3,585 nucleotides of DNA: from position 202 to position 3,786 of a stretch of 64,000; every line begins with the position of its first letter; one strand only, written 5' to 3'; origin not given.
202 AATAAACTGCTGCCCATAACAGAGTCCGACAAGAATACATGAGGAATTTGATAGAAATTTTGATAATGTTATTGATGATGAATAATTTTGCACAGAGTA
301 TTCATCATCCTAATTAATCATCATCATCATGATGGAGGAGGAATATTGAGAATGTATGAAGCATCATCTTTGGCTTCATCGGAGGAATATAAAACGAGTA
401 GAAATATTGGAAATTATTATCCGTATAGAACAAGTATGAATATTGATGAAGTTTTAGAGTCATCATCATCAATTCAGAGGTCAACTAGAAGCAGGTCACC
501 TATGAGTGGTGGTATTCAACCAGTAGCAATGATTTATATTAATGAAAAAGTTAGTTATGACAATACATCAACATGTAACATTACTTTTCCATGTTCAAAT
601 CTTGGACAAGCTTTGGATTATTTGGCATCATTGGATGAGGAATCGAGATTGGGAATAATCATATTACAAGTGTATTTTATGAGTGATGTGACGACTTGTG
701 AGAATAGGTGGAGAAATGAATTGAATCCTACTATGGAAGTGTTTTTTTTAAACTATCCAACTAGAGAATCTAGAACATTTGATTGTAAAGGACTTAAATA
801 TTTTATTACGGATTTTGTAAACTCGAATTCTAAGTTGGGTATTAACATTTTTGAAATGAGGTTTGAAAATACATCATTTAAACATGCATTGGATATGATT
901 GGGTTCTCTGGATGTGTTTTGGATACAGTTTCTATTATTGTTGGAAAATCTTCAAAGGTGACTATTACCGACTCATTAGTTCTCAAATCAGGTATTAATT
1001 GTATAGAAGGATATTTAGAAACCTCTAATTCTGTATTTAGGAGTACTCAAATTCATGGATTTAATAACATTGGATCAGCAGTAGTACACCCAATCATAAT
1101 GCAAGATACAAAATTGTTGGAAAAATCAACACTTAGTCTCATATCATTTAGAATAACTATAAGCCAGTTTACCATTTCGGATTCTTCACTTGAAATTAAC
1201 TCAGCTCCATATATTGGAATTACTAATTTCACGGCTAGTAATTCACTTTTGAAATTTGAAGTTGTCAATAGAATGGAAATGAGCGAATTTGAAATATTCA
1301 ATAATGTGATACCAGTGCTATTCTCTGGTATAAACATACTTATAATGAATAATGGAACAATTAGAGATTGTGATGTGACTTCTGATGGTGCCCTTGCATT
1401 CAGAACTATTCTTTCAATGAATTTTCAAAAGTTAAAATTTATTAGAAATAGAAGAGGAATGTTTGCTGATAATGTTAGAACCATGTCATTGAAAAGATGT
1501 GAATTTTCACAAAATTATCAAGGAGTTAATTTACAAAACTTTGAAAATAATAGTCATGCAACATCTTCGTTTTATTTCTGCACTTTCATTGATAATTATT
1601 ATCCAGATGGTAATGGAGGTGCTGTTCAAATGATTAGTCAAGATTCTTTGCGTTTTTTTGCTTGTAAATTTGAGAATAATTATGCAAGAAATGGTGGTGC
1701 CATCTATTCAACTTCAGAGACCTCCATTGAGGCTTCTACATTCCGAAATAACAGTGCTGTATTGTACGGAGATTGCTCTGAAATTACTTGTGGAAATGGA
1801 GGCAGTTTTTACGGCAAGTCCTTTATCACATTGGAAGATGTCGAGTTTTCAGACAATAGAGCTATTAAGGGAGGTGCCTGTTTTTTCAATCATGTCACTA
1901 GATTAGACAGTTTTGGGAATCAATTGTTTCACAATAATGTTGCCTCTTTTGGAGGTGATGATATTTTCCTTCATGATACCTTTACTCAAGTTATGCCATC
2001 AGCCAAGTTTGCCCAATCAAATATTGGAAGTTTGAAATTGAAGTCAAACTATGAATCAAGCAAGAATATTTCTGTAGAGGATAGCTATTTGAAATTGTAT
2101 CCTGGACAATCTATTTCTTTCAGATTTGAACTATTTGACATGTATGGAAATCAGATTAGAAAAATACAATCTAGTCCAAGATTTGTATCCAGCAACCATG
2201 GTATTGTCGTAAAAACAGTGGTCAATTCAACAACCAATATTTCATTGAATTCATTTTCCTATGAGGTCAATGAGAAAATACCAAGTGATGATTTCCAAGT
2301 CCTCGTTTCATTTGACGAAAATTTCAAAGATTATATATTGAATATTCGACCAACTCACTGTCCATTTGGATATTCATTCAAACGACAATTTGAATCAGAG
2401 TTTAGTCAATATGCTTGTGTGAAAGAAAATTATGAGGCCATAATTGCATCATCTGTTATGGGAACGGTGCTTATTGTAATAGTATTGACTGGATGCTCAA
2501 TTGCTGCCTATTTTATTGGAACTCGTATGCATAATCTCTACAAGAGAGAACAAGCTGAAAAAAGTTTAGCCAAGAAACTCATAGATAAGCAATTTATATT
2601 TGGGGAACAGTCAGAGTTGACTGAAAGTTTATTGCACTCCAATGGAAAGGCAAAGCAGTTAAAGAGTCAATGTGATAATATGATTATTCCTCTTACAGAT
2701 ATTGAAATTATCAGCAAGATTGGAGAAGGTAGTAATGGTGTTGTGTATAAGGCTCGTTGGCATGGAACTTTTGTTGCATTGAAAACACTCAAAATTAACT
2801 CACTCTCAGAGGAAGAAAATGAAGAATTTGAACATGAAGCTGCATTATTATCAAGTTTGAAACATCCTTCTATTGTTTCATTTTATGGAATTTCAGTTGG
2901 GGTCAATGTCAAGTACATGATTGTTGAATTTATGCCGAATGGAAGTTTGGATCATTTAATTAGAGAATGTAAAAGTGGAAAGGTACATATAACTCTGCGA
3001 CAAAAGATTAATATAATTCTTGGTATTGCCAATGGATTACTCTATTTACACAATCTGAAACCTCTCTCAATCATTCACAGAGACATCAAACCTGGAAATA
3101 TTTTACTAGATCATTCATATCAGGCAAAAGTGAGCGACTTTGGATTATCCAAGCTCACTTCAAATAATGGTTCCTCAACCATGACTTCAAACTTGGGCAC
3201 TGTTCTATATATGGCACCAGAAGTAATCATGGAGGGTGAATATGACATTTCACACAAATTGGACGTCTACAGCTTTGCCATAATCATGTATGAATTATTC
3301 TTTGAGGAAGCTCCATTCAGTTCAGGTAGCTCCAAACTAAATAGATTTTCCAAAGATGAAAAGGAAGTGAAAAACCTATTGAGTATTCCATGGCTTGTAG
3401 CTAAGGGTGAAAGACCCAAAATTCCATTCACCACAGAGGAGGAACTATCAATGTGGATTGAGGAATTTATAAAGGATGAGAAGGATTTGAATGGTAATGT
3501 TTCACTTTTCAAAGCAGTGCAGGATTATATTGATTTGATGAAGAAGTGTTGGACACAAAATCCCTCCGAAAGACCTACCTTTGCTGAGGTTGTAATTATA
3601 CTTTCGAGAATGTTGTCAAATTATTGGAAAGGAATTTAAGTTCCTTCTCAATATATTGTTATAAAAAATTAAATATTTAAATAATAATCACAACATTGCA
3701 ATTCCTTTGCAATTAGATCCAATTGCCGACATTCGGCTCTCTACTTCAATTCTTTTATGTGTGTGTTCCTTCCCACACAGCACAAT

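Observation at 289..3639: Receptor-type kinase whose ectodomain is built from Chlamydia-Pmp-like GGA[IV]/FxxN beta-helix repeats, but no signal peptide is visible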

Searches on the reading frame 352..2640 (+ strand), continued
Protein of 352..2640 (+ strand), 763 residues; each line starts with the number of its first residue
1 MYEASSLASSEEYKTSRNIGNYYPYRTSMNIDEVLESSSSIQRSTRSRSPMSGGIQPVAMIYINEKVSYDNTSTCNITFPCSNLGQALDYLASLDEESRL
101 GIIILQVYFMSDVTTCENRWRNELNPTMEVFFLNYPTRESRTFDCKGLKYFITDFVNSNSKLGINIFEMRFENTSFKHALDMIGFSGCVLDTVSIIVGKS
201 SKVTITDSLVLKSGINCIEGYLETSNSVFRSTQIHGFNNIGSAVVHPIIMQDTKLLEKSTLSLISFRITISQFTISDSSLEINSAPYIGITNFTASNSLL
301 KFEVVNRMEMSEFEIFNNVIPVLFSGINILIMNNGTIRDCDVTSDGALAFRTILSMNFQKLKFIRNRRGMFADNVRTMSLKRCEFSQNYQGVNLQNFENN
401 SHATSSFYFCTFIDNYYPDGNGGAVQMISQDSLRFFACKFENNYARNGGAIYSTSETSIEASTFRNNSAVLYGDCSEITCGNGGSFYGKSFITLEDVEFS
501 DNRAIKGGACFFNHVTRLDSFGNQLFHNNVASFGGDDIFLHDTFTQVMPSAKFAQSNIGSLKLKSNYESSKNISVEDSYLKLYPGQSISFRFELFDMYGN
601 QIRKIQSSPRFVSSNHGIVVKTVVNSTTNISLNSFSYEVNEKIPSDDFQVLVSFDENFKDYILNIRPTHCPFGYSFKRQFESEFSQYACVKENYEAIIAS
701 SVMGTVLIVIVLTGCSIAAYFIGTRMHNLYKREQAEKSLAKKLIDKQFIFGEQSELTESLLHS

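Call 72: list_cluster_members(proteins=[P0080, P0081, P0082, P0083, P0084, P0085, P0087, P0088, P0089, P0090])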
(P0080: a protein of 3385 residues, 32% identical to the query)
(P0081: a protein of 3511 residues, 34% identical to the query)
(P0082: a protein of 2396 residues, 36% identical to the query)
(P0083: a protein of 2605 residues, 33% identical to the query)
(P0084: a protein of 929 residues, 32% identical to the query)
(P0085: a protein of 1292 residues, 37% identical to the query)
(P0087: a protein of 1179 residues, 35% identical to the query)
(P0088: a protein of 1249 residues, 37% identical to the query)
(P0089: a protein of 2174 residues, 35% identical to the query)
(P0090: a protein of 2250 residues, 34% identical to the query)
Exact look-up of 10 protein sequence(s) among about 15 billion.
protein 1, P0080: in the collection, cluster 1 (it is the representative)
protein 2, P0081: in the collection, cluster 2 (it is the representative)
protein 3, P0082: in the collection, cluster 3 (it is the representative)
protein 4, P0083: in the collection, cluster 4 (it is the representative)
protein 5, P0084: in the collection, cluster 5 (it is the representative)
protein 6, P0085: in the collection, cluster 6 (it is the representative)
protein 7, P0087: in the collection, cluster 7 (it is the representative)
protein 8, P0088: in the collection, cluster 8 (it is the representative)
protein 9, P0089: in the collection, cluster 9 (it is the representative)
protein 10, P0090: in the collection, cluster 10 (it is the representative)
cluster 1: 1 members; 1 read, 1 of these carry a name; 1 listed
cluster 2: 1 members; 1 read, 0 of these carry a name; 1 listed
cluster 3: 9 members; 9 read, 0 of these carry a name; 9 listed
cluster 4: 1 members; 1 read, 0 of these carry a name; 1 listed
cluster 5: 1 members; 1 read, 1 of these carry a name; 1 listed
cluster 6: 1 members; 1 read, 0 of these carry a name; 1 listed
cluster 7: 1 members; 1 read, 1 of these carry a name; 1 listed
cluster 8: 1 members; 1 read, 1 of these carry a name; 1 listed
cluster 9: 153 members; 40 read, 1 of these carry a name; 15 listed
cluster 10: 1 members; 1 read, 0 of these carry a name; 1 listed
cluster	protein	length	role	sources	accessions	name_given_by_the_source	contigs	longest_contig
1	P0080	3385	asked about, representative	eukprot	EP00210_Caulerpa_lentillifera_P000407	g397.t1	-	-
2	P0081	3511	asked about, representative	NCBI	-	-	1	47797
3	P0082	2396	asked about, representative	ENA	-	-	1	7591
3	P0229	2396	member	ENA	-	-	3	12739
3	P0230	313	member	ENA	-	-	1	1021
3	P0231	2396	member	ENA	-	-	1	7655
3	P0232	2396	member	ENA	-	-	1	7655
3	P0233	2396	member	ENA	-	-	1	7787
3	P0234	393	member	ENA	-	-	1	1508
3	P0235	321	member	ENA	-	-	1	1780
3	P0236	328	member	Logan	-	-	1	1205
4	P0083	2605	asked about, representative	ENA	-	-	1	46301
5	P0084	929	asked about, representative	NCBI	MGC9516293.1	MAG: right-handed parallel beta-helix repeat-containing protein [Methanomicrobiales ...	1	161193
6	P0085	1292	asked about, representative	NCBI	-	-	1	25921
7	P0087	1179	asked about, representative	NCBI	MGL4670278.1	MAG: transglutaminase domain-containing protein [Methanobacteriaceae archaeon]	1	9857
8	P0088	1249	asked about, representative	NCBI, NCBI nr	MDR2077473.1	MAG: hypothetical protein LBP39_00735, partial [Rickettsiales bacterium] | hypothetical protein [Rickettsiales bacterium]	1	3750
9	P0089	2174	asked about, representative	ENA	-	-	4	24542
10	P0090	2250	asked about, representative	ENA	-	-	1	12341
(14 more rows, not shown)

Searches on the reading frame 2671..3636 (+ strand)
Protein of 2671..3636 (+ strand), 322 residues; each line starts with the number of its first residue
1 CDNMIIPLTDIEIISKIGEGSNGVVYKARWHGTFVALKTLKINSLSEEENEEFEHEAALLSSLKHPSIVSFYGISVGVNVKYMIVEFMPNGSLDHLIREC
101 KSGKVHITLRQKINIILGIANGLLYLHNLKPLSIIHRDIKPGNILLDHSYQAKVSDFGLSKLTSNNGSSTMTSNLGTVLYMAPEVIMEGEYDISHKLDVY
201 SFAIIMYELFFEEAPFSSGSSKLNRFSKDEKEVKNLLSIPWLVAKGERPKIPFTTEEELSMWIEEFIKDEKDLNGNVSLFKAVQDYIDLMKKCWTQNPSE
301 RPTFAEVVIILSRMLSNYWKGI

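Call 21: search_solved_structures(query=window:2671-3636:+, max_evalue=1e-25)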
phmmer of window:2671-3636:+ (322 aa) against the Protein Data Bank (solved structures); distinct sequences matched with E-value up to 1e-25: 314 (the best 60 are shown).
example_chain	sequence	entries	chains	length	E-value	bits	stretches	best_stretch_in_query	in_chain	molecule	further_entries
3ppz_A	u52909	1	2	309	3e-42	148.5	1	2-217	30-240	Serine/threonine-protein kinase CTR1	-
3p86_A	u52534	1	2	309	1.5e-41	146.2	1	2-217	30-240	Serine/threonine-protein kinase CTR1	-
9p9u_A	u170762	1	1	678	6.5e-40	140.8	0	6-217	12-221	Epidermal growth factor receptor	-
4csv_A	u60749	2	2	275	6.8e-35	124.3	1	3-220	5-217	SRC-ABL TYROSINE KINASE ANCESTOR | TYROSINE KINASE AS - A COMMON ANCESTOR OF SRC AND ABL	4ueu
4l52_A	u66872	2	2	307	1.2e-33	120.3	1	6-218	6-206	Mitogen-activated protein kinase kinase kinase 7, TGF-beta-activated kinase 1 and MAP3K7-b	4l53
2eva_A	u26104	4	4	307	1.2e-33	120.3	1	6-218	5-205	TAK1 kinase - TAB1 chimera fusion protein | MITOGEN-ACTIVATED PROTEIN KINASE KINASE KINASE 7, TGF-BETA-ACTIVATED KINASE 1 AND MAP3K7-B | Mitogen-activated prote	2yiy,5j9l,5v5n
4gs6_A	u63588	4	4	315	1.3e-33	120.2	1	6-218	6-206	Tak1-Tab1 fusion protein | Mitogen-activated protein kinase kinase kinase 7, TGF-beta-activated kinase 1 and MAP3K7-b | Mitogen-activated protein kinase kinase 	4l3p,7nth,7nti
9fpd_A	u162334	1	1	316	1.3e-33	120.2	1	6-218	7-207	Mitogen-activated protein kinase kinase kinase 7,TGF-beta-activated kinase 1 and MAP3K7-bi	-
4o91_A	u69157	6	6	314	1.3e-33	120.1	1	6-218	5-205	Mitogen-activated protein kinase kinase kinase 7/TGF-beta-activated kinase 1 and MAP3K7-bi | TAK1 kinase - TAB1 chimera fusion protein | Mitogen-activated prote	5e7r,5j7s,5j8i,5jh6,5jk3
5gjd_A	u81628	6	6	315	1.3e-33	120.1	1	6-218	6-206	TAK1 kinase - TAB1 chimera fusion protein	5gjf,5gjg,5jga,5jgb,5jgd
8gw3_A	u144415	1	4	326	2.2e-33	119.4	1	8-218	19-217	Mitogen-activated protein kinase kinase kinase 7, TGF-beta-activated kinase 1 and MAP3K7-b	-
6n8g_A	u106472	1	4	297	2.1e-32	116.2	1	15-210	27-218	Interleukin-1 receptor-associated kinase 4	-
6o8u_A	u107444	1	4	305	2.1e-32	116.2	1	15-210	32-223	Interleukin-1 receptor-associated kinase 4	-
2o8y_A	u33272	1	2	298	2.1e-32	116.2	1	15-210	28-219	Interleukin-1 receptor-associated kinase 4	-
8br5_AAA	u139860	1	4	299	2.1e-32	116.2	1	15-210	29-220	Interleukin-1 receptor-associated kinase 4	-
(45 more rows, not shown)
